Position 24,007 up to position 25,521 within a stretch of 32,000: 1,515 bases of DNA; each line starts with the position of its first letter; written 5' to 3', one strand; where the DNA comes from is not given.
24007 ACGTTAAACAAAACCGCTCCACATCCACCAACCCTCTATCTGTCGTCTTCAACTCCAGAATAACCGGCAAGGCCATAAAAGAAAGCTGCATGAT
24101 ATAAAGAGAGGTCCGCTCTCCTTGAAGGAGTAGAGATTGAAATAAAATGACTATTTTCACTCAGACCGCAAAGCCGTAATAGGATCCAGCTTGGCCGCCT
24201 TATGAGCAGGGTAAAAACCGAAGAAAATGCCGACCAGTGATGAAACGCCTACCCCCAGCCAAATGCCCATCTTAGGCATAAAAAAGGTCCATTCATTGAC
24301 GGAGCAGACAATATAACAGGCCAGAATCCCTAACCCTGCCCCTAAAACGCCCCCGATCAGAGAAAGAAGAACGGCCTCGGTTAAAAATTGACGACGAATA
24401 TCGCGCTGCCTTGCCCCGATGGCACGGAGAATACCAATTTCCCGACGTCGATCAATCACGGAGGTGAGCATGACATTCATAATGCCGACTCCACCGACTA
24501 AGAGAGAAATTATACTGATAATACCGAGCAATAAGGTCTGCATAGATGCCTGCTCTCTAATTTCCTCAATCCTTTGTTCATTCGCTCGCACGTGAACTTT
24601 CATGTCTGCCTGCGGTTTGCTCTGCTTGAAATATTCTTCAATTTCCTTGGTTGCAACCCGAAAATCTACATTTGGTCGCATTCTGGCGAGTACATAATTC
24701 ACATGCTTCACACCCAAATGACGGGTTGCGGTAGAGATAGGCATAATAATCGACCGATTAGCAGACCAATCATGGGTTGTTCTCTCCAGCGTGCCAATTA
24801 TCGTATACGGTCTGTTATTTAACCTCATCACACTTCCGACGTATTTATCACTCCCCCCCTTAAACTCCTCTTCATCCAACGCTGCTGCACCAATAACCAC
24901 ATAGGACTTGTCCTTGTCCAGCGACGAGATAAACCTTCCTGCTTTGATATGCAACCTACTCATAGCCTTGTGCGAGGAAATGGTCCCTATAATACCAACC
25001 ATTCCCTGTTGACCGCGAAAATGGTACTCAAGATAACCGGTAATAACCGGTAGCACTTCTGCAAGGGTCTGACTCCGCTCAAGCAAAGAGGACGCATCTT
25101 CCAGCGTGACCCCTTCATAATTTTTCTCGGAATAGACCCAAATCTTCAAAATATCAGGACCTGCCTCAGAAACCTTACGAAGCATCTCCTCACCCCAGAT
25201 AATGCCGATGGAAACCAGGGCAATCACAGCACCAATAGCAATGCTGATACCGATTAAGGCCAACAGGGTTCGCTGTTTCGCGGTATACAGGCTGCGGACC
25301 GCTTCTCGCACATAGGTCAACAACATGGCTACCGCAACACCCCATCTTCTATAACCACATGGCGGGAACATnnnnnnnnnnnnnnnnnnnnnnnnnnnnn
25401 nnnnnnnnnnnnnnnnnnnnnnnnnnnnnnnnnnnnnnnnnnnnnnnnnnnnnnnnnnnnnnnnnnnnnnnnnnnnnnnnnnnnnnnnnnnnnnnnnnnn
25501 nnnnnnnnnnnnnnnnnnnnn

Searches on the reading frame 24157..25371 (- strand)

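Call 4: search_protein_families(library=pfam, proteins=[window:24157-25371:-], max_evalue=0.1)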
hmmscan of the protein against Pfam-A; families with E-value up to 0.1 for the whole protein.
window:24157-25371:- (404 aa): 3 families
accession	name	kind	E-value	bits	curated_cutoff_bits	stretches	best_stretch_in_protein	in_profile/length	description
PF12704.14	MacB_PCD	-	2.2e-25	90.6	27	1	35-246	1-206/207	MacB-like periplasmic core domain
PF02687.27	FtsX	-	1.4e-22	80.4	25.5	1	284-397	2-120/120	FtsX-like permease C-terminal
PF06550.16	SPP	-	0.02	14.8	23.9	1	344-389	95-139/283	Signal-peptide peptidase, presenilin aspartyl protease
